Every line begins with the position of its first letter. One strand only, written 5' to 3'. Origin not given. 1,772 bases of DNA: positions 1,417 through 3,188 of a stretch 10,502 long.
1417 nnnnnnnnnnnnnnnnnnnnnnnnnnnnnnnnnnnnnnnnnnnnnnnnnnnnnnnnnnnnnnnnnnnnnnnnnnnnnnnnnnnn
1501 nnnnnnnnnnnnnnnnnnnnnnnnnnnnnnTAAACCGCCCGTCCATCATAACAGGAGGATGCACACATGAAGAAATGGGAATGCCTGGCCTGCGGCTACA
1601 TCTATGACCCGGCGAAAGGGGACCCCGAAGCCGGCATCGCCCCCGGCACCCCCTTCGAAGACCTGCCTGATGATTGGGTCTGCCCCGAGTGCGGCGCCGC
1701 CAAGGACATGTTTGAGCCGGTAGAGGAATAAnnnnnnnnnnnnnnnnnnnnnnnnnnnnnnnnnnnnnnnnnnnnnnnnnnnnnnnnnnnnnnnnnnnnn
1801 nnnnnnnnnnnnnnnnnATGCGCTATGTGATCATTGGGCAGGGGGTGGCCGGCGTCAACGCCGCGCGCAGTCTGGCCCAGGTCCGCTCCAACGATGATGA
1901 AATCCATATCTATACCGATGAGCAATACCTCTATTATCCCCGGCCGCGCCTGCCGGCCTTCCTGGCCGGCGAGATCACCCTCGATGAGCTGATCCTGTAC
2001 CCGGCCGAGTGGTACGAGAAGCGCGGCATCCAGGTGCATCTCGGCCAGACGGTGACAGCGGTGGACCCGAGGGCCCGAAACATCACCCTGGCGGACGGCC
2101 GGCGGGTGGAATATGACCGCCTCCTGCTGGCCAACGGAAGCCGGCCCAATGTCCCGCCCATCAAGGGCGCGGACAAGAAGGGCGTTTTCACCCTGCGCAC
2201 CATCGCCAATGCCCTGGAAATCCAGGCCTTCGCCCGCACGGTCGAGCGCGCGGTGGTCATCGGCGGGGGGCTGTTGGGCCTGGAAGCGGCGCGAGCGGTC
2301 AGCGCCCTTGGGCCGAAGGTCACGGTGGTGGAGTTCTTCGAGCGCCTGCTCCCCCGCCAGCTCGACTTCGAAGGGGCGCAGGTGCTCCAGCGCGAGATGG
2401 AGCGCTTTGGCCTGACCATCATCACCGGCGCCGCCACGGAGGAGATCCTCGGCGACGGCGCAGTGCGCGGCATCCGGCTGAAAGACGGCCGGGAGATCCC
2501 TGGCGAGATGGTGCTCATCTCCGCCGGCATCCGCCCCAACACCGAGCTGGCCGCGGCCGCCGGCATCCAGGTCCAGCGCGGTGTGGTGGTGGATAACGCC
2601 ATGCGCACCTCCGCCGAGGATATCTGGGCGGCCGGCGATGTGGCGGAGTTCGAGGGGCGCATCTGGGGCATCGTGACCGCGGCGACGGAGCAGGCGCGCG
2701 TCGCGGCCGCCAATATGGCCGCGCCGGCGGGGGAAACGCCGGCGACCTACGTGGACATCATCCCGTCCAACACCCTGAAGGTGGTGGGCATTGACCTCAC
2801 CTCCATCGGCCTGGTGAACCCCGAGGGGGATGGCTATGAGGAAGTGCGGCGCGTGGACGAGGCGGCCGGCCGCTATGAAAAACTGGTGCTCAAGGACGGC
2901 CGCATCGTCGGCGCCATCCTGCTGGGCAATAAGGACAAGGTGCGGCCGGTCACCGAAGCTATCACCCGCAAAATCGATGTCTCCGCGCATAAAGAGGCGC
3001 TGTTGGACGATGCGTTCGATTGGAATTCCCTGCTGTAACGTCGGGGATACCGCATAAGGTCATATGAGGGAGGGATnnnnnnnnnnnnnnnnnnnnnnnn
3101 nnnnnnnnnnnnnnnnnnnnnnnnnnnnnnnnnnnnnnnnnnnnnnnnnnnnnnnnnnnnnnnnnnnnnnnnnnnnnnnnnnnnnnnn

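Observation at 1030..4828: Encapsulin locus is fused to a complete NAD(P)H->NROR->rubredoxin->rubrerythrin peroxide-reduction cassette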

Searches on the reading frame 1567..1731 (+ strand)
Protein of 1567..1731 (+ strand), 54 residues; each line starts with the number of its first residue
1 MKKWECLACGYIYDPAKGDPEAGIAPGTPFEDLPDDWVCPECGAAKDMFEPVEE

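Call 3: search_protein_families(library=pfam, proteins=[window:1567-1731:+], max_evalue=0.01)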
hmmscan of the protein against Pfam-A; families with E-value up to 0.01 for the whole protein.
window:1567-1731:+ (54 aa): 6 families
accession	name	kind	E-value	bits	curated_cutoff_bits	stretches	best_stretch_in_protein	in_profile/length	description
PF00301.25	Rubredoxin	-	1.3e-25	89.5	23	1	3-49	1-47/47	Rubredoxin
PF21349.2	RUBY_RBDX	-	2e-07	30.8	26.5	1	33-50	15-30/30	Rubrerythrin, rubredoxin-like domain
PF00641.23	Zn_ribbon_RanBP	-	0.0024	17.6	27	0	34-43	2-11/30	Zn-finger in Ran binding protein and others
PF23455.1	DUF7129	-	0.0049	17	30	0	3-15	11-23/45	Domain of unknown function (DUF7129)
PF05191.20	ADK_lid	-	0.0063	16.8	26.6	0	37-44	2-9/36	Adenylate kinase, active site lid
PF23458.2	DUF7130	-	0.0092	16.3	35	0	31-50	67-84/89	Domain of unknown function (DUF7130)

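Call 4: search_protein_families(library=ncbifam, proteins=[window:1567-1731:+], max_evalue=0.01)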
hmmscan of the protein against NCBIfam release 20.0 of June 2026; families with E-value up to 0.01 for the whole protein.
window:1567-1731:+ (54 aa): 4 families
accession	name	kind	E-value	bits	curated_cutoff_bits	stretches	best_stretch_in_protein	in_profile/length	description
NF045768.1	RubredRD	equivalog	1e-30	105.5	90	1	1-54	1-54/54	rubredoxin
NF003954.0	PRK05452.1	equivalog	1.3e-14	54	711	1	2-53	424-475/479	anaerobic nitric oxide reductase flavorubredoxin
NF045720.1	rubredox_RCKP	subfamily_domain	0.00015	21.3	45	0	37-47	4-14/34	RCKP-type rubredoxin-like domain-containing protein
NF033497.1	rubre_like_arch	subfamily_domain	0.00068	19.3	32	0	5-13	2-10/34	rubrerythrin-like domain-containing protein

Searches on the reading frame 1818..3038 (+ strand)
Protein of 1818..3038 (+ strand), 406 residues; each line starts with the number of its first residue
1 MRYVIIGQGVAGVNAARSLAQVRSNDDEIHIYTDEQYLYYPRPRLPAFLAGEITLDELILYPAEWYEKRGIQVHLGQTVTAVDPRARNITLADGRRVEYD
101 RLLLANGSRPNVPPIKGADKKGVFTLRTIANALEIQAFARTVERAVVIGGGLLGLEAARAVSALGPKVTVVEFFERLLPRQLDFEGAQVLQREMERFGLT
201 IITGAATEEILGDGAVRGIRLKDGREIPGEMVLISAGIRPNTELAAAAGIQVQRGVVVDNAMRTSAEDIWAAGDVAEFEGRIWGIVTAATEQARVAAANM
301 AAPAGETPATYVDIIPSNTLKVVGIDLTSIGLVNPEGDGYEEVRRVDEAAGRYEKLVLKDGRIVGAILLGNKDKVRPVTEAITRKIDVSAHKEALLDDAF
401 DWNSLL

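Call 3: search_protein_families(library=pfam, proteins=[window:1818-3038:+], max_evalue=0.01)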
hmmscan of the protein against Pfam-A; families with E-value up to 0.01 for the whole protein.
window:1818-3038:+ (406 aa): 14 families
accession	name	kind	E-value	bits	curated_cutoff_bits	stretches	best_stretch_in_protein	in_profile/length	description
PF07992.20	Pyr_redox_2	-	1.1e-62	212.5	26.1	1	2-293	2-291/291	Pyridine nucleotide-disulphide oxidoreductase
PF00070.33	Pyr_redox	-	2.3e-23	82.9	22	1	144-224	1-82/82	Pyridine nucleotide-disulphide oxidoreductase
PF18267.7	Rubredoxin_C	-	3.1e-20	72.3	25.9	1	316-386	1-70/70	Rubredoxin NAD+ reductase C-terminal domain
PF13738.12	Pyr_redox_3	-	2.7e-09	37.1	30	1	54-273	79-305/305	Pyridine nucleotide-disulphide oxidoreductase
PF01266.30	DAO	-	2.9e-07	30.8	27.9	0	145-172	2-29/353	FAD dependent oxidoreductase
PF01262.27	AlaDh_PNT_C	-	6.6e-07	29.4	23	1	144-180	30-66/214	Alanine dehydrogenase/PNT, C-terminal domain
PF03486.20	HI0933_like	-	1.5e-05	25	50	0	144-175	2-33/244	HI0933-like protein Rossmann domain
PF01134.28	GIDA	-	0.00015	21.4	22.1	0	146-171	3-28/391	Glucose inhibited division protein A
PF13454.12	NAD_binding_9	-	0.00019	21.9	21.8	0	71-107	114-153/155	FAD-NAD(P)-binding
PF05834.18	Lycopene_cycl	-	0.00071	19.2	23.4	0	206-260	108-162/380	Lycopene cyclase protein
PF00890.30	FAD_binding_2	-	0.0012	18.5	20.4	0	145-172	2-29/414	FAD binding domain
PF14759.12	Reductase_C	-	0.003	18.4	25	0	340-405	21-84/85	Reductase C-terminal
PF04820.20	Trp_halogenase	-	0.0035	16.7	21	0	187-239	161-214/458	Tryptophan halogenase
PF13450.12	NAD_binding_8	-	0.006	17.3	21.9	0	147-172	1-26/68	NAD(P)-binding Rossmann-like domain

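Call 4: search_protein_families(library=ncbifam, proteins=[window:1818-3038:+], max_evalue=0.01)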
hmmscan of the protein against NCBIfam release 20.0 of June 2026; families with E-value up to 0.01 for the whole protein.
window:1818-3038:+ (406 aa): 66 families (the best 25 are shown)
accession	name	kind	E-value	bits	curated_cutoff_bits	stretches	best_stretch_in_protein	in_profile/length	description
TIGR02374.1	nitri_red_nirB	equivalog_domain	8.3e-100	335.4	578.35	1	4-395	2-395/794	nitrite reductase large subunit NirB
NF045765.1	PhenlGlyoxDHPadH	equivalog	2.6e-75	253.9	475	1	2-398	4-402/416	NADH-dependent phenylglyoxylate dehydrogenase subunit epsilon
NF011565.0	PRK14989.1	subfamily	4.3e-66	223.5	883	1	2-396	5-401/847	nitrite reductase large subunit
NF042949.2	3PPDioc_HcaD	equivalog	8.7e-54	182.7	450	1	3-388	4-384/386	3-phenylpropionate/cinnamic acid dioxygenase ferredoxin--NAD(+) reductase subunit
NF041682.1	ant_diox_AndAa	equivalog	2.3e-47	161.6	650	1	2-359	5-360/406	anthranilate 1,2-dioxygenase system ferredoxin--NAD(+) reductase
TIGR03385.1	CoA_CoA_reduc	equivalog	1.2e-46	159.4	578.8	1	3-334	2-343/439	CoA-disulfide reductase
NF003437.0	PRK04965.1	equivalog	1.7e-46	159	392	1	4-302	6-301/378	NADH:flavorubredoxin reductase NorW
NF007123.0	PRK09564.1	equivalog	1.9e-46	158.7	458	1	1-334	1-344/444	CoA-disulfide reductase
NF007286.0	PRK09754.1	equivalog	2.5e-43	148.3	447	1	3-308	6-317/400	phenylpropionate dioxygenase ferredoxin reductase subunit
NF046103.1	NOXase_Strep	equivalog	2.8e-34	118.9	600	1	3-333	2-340/442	H2O-forming NADH oxidase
TIGR01350.1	lipoamide_DH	equivalog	6e-33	114.2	408.8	1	67-316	100-343/461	dihydrolipoyl dehydrogenase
NF004991.0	PRK06370.1-3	subfamily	1.8e-29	102.7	620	1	67-300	137-362/509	FAD-containing oxidoreductase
TIGR02053.1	MerA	equivalog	2.8e-29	102.4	454.45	1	86-305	116-333/465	mercury(II) reductase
NF004943.0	PRK06292.2-1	equivalog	1.2e-27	96.9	432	1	78-314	109-340/456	dihydrolipoyl dehydrogenase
NF003585.0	PRK05249.1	equivalog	1.1e-26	93.6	465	1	64-316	103-346/464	Si-specific NAD(P)(+) transhydrogenase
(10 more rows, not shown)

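Call 54: find_related_loci(query=A5, collection=metagenome_contigs, flank=7000)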
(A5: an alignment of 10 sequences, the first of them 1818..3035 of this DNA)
Query A5 (406 aa) in metagenome_contigs; peptide patterns used: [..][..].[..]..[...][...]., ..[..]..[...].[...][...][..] (x = any residue, [..] = any of these).
600 stretches matched a pattern (row limit reached: there are more); 548 encode a relative of the query (tblastn E <= 1e-3); the best 80 are kept; 80 distinct loci.
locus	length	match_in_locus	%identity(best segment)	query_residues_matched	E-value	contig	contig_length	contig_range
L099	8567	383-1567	57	1-391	4e-133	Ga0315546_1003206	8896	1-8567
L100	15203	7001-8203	53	2-406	8e-133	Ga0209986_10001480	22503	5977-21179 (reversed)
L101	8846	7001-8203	50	1-405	6e-129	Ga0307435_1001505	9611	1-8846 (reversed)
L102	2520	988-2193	55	1-405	2e-131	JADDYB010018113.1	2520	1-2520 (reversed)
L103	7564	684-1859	54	1-396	5e-124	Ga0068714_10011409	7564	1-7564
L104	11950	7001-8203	53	1-405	7e-123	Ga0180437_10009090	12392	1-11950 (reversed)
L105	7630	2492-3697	48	1-401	7e-115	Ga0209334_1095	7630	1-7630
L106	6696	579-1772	44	2-405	1e-105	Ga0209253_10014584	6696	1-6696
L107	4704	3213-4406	43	2-405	5e-104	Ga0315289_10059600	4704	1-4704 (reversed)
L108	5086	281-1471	47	1-402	1e-101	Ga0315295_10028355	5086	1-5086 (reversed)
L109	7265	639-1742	45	3-374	7e-101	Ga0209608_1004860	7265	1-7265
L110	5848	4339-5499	46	2-396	1e-95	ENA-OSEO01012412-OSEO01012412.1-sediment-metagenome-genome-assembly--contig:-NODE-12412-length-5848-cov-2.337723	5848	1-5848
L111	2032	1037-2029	45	2-337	4e-97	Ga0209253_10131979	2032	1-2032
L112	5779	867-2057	44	1-405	2e-91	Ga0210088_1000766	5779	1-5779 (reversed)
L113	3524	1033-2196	44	3-398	1e-91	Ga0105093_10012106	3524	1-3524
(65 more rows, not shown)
